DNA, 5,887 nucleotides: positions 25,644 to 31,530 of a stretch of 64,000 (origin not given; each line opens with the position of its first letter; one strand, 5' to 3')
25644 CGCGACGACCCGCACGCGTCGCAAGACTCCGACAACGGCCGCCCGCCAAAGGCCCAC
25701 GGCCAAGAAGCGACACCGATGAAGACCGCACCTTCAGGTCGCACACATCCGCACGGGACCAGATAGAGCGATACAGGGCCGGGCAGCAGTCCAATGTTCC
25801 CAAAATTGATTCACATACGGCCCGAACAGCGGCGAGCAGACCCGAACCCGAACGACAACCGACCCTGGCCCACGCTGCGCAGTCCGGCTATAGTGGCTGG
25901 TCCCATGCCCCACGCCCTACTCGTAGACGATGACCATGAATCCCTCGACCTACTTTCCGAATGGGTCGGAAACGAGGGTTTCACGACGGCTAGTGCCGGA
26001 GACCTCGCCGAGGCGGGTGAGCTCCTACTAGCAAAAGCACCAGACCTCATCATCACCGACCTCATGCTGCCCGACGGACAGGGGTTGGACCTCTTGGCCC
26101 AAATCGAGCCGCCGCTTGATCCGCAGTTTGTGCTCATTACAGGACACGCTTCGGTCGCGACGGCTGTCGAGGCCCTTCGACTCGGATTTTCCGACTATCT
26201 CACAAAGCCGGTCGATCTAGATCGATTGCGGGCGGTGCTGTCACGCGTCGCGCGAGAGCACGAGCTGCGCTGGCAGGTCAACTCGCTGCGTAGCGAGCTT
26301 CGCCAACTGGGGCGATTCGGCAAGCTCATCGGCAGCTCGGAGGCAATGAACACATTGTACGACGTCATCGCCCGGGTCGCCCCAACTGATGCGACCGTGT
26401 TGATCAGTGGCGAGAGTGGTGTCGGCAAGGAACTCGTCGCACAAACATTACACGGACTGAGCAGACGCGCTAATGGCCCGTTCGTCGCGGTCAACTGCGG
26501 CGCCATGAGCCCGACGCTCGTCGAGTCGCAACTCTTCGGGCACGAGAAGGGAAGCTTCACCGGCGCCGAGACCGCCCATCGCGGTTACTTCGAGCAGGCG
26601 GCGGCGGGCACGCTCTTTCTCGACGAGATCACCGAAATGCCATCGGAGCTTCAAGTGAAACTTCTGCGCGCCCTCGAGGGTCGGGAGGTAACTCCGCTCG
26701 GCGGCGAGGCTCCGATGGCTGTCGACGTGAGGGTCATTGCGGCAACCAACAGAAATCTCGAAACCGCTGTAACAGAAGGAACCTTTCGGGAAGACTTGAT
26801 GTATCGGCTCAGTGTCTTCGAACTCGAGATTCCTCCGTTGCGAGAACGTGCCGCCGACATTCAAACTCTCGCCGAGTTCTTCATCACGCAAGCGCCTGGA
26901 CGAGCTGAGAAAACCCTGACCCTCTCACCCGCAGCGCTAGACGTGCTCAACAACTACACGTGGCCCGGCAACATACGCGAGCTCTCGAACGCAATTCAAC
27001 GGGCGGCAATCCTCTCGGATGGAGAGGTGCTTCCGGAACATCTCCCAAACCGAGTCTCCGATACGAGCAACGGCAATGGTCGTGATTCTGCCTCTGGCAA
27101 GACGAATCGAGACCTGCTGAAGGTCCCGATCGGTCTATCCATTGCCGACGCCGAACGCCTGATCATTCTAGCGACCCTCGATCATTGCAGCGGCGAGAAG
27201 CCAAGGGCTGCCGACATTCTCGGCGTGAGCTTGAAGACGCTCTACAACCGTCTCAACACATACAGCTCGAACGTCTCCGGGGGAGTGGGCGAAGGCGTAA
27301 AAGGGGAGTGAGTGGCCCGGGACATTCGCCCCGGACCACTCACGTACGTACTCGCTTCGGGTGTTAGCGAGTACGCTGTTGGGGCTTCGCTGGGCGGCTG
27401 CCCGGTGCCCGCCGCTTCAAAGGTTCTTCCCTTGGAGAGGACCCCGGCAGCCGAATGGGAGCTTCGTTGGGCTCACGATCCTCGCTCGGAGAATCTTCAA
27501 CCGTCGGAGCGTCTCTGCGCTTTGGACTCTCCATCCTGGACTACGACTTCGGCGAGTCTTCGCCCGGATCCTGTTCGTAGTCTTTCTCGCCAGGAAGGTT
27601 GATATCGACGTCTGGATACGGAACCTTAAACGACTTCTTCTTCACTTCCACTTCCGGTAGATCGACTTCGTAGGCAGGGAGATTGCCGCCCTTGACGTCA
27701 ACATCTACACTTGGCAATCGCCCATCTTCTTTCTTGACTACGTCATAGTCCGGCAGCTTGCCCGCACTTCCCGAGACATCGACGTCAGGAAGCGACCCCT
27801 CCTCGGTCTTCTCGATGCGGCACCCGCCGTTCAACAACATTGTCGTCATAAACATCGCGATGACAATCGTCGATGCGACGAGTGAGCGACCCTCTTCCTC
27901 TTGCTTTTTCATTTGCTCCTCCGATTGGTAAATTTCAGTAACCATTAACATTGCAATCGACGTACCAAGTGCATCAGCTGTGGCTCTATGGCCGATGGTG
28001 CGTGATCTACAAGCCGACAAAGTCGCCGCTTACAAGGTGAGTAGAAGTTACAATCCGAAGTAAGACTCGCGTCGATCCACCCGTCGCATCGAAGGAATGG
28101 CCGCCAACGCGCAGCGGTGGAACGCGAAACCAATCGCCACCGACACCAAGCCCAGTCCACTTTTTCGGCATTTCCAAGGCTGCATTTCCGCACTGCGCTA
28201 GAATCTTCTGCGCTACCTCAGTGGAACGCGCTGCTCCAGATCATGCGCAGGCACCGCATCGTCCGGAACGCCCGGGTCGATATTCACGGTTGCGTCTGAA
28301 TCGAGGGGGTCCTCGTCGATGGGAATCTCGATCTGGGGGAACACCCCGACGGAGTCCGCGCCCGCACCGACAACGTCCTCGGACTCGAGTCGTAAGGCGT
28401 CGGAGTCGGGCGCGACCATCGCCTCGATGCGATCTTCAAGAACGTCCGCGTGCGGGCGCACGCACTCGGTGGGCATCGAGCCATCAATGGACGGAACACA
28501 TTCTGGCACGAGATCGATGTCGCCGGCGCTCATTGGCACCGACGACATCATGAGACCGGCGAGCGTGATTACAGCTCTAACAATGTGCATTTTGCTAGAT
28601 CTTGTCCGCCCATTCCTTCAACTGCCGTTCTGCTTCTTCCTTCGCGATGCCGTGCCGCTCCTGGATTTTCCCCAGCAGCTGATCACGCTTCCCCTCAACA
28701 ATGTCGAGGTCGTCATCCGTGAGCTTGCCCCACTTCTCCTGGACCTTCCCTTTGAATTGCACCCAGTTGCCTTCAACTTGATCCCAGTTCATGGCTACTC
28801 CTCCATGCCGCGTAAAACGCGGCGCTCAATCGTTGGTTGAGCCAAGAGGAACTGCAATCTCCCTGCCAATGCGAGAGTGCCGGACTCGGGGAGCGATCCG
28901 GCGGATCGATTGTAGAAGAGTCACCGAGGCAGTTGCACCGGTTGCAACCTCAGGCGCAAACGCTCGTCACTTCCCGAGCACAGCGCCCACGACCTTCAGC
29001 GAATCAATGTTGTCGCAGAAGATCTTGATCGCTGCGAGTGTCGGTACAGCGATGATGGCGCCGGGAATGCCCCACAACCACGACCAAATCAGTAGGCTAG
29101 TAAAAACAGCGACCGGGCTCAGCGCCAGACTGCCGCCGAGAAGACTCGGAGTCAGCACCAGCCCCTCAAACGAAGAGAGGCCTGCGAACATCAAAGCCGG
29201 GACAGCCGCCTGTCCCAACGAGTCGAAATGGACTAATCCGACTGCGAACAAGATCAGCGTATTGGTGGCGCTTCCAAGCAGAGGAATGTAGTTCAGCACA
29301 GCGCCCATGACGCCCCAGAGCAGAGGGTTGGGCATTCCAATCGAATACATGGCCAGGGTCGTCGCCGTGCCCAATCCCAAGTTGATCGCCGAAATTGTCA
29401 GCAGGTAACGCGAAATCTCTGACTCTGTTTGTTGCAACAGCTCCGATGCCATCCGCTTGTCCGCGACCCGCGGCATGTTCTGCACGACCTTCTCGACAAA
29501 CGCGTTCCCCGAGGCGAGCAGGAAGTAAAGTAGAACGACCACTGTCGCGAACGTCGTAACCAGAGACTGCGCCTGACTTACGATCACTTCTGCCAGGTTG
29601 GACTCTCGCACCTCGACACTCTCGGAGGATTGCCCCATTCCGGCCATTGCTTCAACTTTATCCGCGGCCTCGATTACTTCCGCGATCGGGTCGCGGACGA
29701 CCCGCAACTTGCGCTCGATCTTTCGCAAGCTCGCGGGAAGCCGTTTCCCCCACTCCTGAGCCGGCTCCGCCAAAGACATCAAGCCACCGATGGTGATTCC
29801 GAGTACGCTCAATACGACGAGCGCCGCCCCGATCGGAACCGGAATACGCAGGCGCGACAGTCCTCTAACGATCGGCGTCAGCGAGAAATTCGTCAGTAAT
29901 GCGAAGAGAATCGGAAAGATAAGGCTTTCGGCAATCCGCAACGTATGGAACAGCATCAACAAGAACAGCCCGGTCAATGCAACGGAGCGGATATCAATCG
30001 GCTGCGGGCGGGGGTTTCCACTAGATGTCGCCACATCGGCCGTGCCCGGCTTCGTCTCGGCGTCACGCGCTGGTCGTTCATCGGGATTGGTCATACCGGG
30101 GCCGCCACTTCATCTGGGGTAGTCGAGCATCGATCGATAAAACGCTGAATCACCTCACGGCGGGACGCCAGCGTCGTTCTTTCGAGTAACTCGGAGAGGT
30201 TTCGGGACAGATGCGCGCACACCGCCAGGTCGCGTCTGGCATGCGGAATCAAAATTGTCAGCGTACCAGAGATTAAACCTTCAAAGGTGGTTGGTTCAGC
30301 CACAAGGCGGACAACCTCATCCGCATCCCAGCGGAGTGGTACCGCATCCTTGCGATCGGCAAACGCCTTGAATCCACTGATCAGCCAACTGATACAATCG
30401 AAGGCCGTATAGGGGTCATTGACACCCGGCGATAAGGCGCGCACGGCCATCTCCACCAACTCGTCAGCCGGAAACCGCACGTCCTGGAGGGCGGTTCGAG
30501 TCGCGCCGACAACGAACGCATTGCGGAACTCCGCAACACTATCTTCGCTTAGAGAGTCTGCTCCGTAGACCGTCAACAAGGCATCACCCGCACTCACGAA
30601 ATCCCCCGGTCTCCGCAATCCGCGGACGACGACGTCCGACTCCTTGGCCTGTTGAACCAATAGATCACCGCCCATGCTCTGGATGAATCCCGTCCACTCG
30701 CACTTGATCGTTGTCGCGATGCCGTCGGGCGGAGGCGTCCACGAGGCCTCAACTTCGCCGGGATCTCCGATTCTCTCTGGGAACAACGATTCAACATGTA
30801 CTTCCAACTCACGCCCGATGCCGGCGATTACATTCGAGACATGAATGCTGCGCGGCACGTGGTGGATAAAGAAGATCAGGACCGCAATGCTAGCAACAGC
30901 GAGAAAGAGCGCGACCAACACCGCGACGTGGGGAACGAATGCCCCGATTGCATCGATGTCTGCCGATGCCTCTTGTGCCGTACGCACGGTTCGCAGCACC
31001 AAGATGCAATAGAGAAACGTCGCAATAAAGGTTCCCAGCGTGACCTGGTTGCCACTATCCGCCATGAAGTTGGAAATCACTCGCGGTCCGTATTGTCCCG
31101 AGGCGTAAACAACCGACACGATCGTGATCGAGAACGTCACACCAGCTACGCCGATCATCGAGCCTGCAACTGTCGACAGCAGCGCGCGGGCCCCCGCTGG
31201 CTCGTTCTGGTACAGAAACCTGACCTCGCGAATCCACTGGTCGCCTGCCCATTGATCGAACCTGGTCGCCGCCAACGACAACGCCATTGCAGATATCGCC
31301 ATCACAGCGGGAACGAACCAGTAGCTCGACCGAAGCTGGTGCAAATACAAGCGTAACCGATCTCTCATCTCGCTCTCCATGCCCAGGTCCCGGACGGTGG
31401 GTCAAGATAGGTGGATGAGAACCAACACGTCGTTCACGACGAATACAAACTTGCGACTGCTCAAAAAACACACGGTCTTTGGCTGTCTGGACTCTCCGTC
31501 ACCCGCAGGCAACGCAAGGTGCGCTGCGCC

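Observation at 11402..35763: A ~24-kb general-stress gene island that appears to be driven by sigma54 promoters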

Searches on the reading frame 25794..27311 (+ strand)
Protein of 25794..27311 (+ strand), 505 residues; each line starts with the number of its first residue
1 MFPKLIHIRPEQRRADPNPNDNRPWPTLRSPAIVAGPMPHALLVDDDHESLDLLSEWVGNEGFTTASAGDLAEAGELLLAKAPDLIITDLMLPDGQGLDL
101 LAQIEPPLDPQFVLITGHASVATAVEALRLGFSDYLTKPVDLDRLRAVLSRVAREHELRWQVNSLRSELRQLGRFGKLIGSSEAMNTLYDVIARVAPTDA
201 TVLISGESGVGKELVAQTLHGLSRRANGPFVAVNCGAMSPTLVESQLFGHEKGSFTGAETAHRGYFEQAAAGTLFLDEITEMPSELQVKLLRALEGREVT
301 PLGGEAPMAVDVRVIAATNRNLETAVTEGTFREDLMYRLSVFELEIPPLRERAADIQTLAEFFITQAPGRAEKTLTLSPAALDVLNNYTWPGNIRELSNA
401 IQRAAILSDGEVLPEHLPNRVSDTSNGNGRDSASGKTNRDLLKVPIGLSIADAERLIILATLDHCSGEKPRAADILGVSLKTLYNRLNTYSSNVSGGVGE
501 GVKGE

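Call 6: search_protein_families(library=pfam, proteins=[window:25794-27311:+], max_evalue=0.01)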
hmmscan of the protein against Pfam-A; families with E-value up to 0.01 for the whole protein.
window:25794-27311:+ (505 aa): 11 families
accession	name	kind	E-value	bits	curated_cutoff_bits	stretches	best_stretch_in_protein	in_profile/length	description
PF00158.32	Sigma54_activat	-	3.7e-69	232.1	20.2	1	178-344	1-167/168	Sigma-54 interaction domain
PF00072.30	Response_reg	-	9.7e-23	80.9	30.2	1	42-149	2-110/111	Response regulator receiver domain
PF25601.1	AAA_lid_14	-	6.9e-22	77.5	27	1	350-428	1-81/87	AAA+ ATPase lid domain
PF14532.12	Sigma54_activ_2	-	2e-20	73.9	25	1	179-349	1-138/138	Sigma-54 interaction domain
PF02954.25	HTH_8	-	2.9e-09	37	22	1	450-490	2-42/42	Bacterial regulatory protein, Fis family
PF07728.20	AAA_5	-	8.3e-09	36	22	1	202-321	2-124/139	AAA domain (dynein-related subfamily)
PF13191.12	AAA_16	-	5.3e-05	24.2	32.6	1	177-254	1-85/167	AAA ATPase domain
PF00004.35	AAA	-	5.6e-05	24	21.2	1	202-320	1-110/131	ATPase family associated with various cellular activities (AAA)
PF07724.20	AAA_2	-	0.00031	21.3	27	1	201-327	5-132/166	AAA domain (Cdc48 subfamily)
PF01078.27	Mg_chelatase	-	0.00038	20.4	20.3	0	257-301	93-137/207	Magnesium chelatase, subunit ChlI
PF13481.12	AAA_25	-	0.0079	16.3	27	0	345-430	18-100/195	AAA domain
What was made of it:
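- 25905..27311 (+): bEBP2, an NtrC-class response regulator. REC, Sigma54_activat and HTH_8 domains (call 6).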

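Call 11: find_related_loci(query=window:25905-27311:+, collection=genome_contigs, flank=10000)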
Query window:25905-27311:+ (468 aa) in genome_contigs; peptide patterns used: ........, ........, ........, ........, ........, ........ (x = any residue, [..] = any of these).
600 stretches matched a pattern (row limit reached: there are more); 592 encode a relative of the query (tblastn E <= 1e-3); the best 80 are kept; 80 distinct loci.
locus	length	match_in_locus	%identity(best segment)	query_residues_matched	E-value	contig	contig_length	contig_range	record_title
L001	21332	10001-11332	55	1-453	2e-157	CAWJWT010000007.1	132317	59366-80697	MAG: uncultured beta proteobacterium isolate MFD01275.bin.2.24 genome assembly, contig: contig_38989, whole genome shotg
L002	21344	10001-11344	55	1-456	4e-157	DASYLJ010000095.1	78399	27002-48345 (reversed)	MAG TPA_asm: Candidatus Binatia bacterium isolate SMAG_U4345 k141_3285080, whole genome shotgun sequence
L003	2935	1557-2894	56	1-456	2e-164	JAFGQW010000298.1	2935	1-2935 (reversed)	MAG: Planctomycetota bacterium isolate Zod_Metabat.792 k87_8214965, whole genome shotgun sequence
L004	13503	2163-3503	54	1-456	3e-155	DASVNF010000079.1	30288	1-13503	MAG TPA_asm: Burkholderiales bacterium isolate SMAG_U3119 k141_62011, whole genome shotgun sequence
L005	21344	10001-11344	54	1-456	2e-155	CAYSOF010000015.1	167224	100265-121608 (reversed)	MAG TPA_asm: uncultured Candidatus Binatia bacterium isolate binchicken_co179_115 genome assembly, contig: NODE_433_leng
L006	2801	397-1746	54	1-457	1e-163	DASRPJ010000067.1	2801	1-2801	MAG TPA_asm: Thermoanaerobaculia bacterium isolate SMAG_U10292 k141_3389432, whole genome shotgun sequence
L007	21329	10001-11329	55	1-453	2e-153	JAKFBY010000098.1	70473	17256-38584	MAG: Paucimonas sp. isolate LC007 contig-124_337, whole genome shotgun sequence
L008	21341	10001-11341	52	1-456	2e-153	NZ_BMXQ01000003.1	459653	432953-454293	Pigmentiphaga litoralis strain KCTC 22165 sequence3, whole genome shotgun sequence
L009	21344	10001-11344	52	1-456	8e-153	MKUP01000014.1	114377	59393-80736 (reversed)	MAG: Burkholderiales bacterium 67-32 SCNpilot_cont_300_bf_scaffold_206, whole genome shotgun sequence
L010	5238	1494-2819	53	1-455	4e-154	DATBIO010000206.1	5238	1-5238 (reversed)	MAG TPA_asm: Vicinamibacteria bacterium isolate SMAG_U3896 k141_2615322, whole genome shotgun sequence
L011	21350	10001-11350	53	1-459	2e-151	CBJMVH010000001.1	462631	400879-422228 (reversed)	MAG TPA_asm: uncultured Ralstonia sp. isolate SRR27822706_concoct_36 genome assembly, contig: ERZ27338881.1, whole genom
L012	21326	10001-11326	54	1-453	1e-151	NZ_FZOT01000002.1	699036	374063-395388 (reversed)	Noviherbaspirillum humi strain U15, whole genome shotgun sequence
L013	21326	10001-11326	54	1-453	3e-151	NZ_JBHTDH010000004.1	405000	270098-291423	Herbaspirillum sp. GCM10030257 strain CPCC 101687 spades_K_17_127_4, whole genome shotgun sequence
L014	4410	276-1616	53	1-459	1e-154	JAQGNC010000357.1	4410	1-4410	MAG: Betaproteobacteria bacterium isolate RYN_577 scaffold_1487422, whole genome shotgun sequence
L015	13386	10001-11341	53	1-460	5e-151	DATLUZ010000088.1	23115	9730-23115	MAG TPA_asm: Burkholderiales bacterium isolate SMAG_U13179 k141_86423, whole genome shotgun sequence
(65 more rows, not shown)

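Call 45: search_protein_families(library=ncbifam, proteins=[window:25905-27311:+], max_evalue=0.001)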
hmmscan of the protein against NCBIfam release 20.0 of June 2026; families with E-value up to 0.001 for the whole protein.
window:25905-27311:+ (468 aa): 91 families (the best 25 are shown)
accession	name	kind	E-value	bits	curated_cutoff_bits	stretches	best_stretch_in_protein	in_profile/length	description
NF008469.0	PRK11361.1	equivalog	2.1e-123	412.4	714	1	4-455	7-456/461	acetoacetate metabolism transcriptional regulator AtoC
TIGR01818.1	ntrC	equivalog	7.7e-116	387.6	558.6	1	5-451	2-461/463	nitrogen regulation protein NR(I)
TIGR02915.1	PEP_resp_reg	equivalog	1.1e-104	350.8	502.6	1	5-453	2-442/445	PEP-CTERM-box response regulator transcription factor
NF050807.1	TransRegFlbDCaul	equivalog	9.3e-103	344.5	750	1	28-456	27-441/454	sigma-54-dependent transcriptional regulator FlbD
NF007689.0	PRK10365.1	equivalog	3e-99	332.8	760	1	5-450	9-439/441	sigma-54-dependent response regulator transcription factor ZraR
TIGR01817.1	nifA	equivalog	1.4e-97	327.7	528.85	1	123-378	180-435/534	nif-specific transcriptional activator NifA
NF041946.1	LuxO_transreg_Vib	equivalog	4.8e-97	325.7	800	1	35-454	30-461/463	quorum-sensing sigma-54 dependent transcriptional regulator LuxO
NF051870.1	NAssimRespRegNtrX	equivalog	5.3e-97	325.6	600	1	4-451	4-448/452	nitrogen assimilation response regulator NtrX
NF049963.1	RespRegFlgRCampy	domain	1.9e-94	316.9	750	1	42-376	41-373/429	fla regulon two-component system response regulator FlgR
NF041552.1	TF_PrdR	equivalog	2e-94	317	795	1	125-453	251-576/577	sigma-54 dependent transcriptional regulator PrdR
NF003451.0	PRK05022.1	equivalog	7.8e-94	315.2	476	1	134-442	185-497/512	nitric oxide reductase transcriptional regulator NorR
NF038308.1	RNA_repair_RtcR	equivalog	2.2e-93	313.9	650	1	136-454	177-517/530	RNA repair transcriptional activator RtcR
NF008176.1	PRK10923.1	equivalog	3.2e-93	312.9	620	1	6-450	8-463/469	nitrogen regulation protein NR(I)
NF011695.0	PRK15115.1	equivalog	1.3e-89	301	763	1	3-384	8-381/445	two-component system response regulator GlrR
TIGR02329.1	propionate_PrpR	equivalog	1.2e-88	298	499.2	1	124-451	197-525/526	propionate catabolism operon regulatory protein PrpR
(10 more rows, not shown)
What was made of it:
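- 25905..27311 (+): Below all NCBIfam equivalog cutoffs (call 45)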

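Call 57: search_protein_families(library=pfam, alignment_id=A1, max_evalue=0.0001)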
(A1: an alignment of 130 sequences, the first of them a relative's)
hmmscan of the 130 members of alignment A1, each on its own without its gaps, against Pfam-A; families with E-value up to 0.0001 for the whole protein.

A. member 1, L001:20517-20918:+ (134 aa): 1 family
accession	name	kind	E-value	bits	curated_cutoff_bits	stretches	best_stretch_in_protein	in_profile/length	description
PF04972.22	BON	-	6.2e-20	71.7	27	1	64-130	1-67/69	BON domain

B. families by the number of members that match (of 130 scanned): 57 families (the first 25 are shown)
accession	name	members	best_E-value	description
PF00982.27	Glyco_transf_20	9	6.3e-132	Glycosyltransferase family 20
PF04552.19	Sigma54_DBD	9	7e-61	Sigma-54, DNA binding domain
PF04963.19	Sigma54_CBD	9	5.2e-57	Sigma-54 factor, core binding domain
PF00309.25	Sigma54_AID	8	1.9e-15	Sigma-54 factor, Activator interacting domain (AID)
PF05532.17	CsbD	5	5.3e-24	CsbD-like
PF04972.22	BON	5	2.5e-22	BON domain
PF07043.18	DUF1328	5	1.3e-15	Protein of unknown function (DUF1328)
PF00512.31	HisKA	5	6.7e-12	His Kinase A (phospho-acceptor) domain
PF01965.30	DJ-1_PfpI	3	2.4e-58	DJ-1/PfpI family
PF19029.5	DUF883_C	3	1.6e-14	DUF883 C-terminal glycine zipper region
PF13561.12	adh_short_C2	2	1.4e-62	Enoyl-(Acyl carrier protein) reductase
PF00106.31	adh_short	2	7.9e-50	short chain dehydrogenase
PF09537.16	DUF2383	2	1.2e-41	Domain of unknown function (DUF2383)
PF09335.16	VTT_dom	2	1.2e-24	VTT domain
PF01814.28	Hemerythrin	2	4.9e-18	Hemerythrin HHE cation binding domain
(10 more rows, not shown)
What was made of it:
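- On Rsp1667/Rsp1668-type bEBP and RpoN2 module of Burkholderiales: Nine foreign loci have one (call 57).
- On General stress response regulon: Relatives add OtsA, DJ-1 and catalase-C (call 57).
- Closest known: Burkholderia pseudomallei RpoN2. Same: Catalase-C-domain proteins follow sigma-54 sites in two foreign loci (call 57).
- Pfam tally of the ORFs behind those sites: OtsA 9, sigma-54 9, CsbD 5, BON 5, DUF1328 5, HisKA 5, DJ-1 3, DUF883 3, hemerythrin 2, PLD 2 (call 57). The cluster and its relatives also include oxidative-stress genes: hemerythrin, SodB/SodC nearby, and DJ-1 and catalase-C in relatives (call 57).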

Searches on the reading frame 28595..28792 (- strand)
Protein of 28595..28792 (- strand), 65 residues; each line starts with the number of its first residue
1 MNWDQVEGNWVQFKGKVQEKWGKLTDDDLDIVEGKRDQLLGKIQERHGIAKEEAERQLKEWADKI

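Call 6: search_protein_families(library=pfam, proteins=[window:28595-28792:-], max_evalue=0.01)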
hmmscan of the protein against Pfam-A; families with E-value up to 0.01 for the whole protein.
window:28595-28792:- (65 aa): 1 family
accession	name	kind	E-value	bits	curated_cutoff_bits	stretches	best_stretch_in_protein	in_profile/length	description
PF05532.17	CsbD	-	2e-20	72.9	40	1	4-56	1-53/53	CsbD-like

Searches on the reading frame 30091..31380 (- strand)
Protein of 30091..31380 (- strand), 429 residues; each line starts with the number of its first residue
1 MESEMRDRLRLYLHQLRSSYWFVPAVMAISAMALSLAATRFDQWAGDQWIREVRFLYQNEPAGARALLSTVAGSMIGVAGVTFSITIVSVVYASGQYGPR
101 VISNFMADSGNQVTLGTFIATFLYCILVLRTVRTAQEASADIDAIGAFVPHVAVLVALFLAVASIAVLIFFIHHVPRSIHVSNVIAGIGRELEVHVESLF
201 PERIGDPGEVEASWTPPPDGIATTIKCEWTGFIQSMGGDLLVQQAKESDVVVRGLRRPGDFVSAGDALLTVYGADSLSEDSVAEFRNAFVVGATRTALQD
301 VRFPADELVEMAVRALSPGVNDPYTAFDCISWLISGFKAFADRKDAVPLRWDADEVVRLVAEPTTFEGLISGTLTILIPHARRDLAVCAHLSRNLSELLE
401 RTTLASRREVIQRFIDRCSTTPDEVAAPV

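Call 7: search_protein_families(library=pfam, proteins=[window:30091-31380:-], max_evalue=0.01)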
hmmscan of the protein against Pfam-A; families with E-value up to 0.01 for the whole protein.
window:30091-31380:- (429 aa): 2 families
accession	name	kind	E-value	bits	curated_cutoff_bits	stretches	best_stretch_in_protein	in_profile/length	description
PF10011.15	DUF2254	-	6.2e-108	361.3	28.8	1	17-395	1-366/368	Predicted membrane protein (DUF2254)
PF07831.19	PYNP_C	-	0.0047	17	27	0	255-289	37-72/75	Pyrimidine nucleoside phosphorylase C-terminal domain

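Call 33: find_related_loci(query=window:30091-31380:-, collection=metagenome_contigs, flank=10000)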
Query window:30091-31380:- (429 aa) in metagenome_contigs; peptide patterns used: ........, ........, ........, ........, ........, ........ (x = any residue, [..] = any of these).
238 stretches matched a pattern; 61 encode a relative of the query (tblastn E <= 1e-3); 61 distinct loci.
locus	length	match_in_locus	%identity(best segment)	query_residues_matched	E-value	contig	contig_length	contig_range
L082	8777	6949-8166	50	16-416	2e-121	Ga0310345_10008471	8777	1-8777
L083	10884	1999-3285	45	5-424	5e-111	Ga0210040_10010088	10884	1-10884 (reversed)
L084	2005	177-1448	43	16-417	1e-117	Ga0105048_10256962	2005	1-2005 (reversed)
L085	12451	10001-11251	44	15-409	1e-110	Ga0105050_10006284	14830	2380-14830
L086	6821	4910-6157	45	16-409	3e-110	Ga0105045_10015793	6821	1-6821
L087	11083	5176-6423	45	16-409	3e-110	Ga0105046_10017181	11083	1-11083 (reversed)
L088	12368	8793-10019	48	15-424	8e-110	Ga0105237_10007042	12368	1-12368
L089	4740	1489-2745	44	15-424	2e-108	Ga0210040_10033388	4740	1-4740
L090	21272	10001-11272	44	3-417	6e-107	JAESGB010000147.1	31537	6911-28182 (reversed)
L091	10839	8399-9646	43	15-424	3e-107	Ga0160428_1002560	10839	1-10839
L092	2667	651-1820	46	3-390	1e-110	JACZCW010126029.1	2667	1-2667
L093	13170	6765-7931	46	5-390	4e-105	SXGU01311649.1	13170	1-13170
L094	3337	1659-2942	42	4-428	1e-106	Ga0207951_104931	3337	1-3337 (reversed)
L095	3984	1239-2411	49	2-384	2e-105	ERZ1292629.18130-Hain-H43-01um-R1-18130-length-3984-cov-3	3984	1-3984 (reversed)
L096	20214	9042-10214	49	2-384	2e-104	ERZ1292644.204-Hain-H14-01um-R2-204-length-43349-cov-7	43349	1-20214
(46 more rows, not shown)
